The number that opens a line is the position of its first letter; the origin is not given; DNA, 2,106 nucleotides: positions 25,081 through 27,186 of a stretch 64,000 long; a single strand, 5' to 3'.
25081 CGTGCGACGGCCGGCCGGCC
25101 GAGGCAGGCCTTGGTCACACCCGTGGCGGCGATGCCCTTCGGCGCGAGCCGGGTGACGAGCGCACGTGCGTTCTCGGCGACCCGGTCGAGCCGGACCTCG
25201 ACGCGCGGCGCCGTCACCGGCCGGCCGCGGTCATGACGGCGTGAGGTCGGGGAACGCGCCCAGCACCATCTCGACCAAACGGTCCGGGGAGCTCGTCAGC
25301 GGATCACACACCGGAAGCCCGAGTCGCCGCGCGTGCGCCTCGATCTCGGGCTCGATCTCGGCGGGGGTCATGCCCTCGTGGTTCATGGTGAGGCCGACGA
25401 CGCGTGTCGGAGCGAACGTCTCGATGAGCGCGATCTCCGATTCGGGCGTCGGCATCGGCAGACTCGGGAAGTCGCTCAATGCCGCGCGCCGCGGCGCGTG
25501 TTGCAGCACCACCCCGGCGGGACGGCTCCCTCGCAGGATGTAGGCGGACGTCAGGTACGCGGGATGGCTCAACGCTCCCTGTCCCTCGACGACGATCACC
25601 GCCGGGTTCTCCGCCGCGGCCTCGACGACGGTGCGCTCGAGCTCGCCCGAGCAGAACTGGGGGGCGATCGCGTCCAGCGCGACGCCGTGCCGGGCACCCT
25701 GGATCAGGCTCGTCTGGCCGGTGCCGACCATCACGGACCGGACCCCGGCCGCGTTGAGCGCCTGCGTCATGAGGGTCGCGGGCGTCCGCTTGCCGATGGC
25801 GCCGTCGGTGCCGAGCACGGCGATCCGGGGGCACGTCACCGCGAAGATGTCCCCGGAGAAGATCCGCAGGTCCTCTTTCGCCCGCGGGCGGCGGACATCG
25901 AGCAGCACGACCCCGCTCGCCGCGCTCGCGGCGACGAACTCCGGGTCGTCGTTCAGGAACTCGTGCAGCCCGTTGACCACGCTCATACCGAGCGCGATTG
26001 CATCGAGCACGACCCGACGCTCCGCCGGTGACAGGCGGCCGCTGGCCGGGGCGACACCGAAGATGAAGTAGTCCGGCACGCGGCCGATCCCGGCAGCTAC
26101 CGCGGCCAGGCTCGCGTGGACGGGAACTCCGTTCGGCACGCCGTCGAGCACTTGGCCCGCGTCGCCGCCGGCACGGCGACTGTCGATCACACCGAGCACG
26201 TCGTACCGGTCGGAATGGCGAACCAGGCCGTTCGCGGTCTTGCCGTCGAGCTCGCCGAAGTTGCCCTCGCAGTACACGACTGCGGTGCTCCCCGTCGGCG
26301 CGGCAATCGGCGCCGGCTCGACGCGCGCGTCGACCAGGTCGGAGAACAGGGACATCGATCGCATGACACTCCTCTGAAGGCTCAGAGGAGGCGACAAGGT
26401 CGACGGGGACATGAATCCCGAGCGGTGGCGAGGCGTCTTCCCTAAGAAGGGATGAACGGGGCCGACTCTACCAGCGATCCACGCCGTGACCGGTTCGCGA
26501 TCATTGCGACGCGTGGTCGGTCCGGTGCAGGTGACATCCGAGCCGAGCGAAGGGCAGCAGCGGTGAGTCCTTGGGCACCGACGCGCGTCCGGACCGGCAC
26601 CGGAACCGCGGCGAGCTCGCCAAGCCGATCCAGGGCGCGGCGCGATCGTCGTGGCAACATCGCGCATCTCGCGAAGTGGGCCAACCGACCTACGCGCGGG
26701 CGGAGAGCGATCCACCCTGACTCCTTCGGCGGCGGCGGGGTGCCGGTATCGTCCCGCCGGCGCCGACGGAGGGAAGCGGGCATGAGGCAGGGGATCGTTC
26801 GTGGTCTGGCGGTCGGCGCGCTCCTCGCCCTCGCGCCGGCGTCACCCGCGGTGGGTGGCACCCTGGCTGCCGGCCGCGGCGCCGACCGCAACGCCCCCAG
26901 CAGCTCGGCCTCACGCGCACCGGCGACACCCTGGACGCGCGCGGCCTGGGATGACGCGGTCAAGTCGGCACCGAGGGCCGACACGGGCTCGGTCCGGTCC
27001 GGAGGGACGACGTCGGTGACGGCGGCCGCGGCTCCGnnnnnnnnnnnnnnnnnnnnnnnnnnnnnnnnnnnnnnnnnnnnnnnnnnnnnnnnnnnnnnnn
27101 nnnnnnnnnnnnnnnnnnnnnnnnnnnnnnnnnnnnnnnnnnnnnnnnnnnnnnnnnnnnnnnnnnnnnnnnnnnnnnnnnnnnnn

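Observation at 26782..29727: Six tandem neocarzinostatin-fold-like four-cysteine repeats fused to two Calx-beta domains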

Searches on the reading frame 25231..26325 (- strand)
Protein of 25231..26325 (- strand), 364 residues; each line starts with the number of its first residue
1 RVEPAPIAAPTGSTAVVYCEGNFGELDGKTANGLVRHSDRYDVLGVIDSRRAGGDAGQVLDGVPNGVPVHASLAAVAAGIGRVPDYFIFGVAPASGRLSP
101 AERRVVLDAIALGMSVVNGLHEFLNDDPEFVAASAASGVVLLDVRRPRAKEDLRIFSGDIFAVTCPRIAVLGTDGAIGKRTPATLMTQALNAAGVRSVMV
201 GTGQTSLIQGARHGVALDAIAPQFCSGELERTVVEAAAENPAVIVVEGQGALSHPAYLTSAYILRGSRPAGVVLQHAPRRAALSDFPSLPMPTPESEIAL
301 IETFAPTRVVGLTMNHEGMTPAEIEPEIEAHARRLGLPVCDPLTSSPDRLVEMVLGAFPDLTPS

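Call 18: search_protein_families(library=pfam, proteins=[window:25231-26325:-], max_evalue=0.001)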
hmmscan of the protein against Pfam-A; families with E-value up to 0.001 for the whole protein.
window:25231-26325:- (364 aa): 2 families
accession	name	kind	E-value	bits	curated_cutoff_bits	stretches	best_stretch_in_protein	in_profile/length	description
PF07755.17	DUF1611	-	5.6e-62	209.2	25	1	155-351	2-201/201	Domain of unknown function (DUF1611_C) P-loop domain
PF17396.8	DUF1611_N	-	8.3e-26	90.6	22.6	1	50-147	2-95/95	Domain of unknown function (DUF1611_N) Rossmann-like domain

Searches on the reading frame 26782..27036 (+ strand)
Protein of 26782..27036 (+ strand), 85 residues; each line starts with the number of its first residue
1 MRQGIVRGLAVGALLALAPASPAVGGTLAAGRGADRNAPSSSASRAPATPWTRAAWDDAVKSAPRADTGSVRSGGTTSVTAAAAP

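Call 7: search_protein_families(library=pfam, proteins=[window:26782-27036:+], max_evalue=1)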
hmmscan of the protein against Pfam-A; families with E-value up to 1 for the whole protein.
window:26782-27036:+ (85 aa): 0 families
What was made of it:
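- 26860..27036 (+): Low-complexity, poorly conserved Ala/Ser/Arg/Pro-rich segment (aa 27-85), probably a disordered tether. No Pfam hit (call 7, protein 9).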
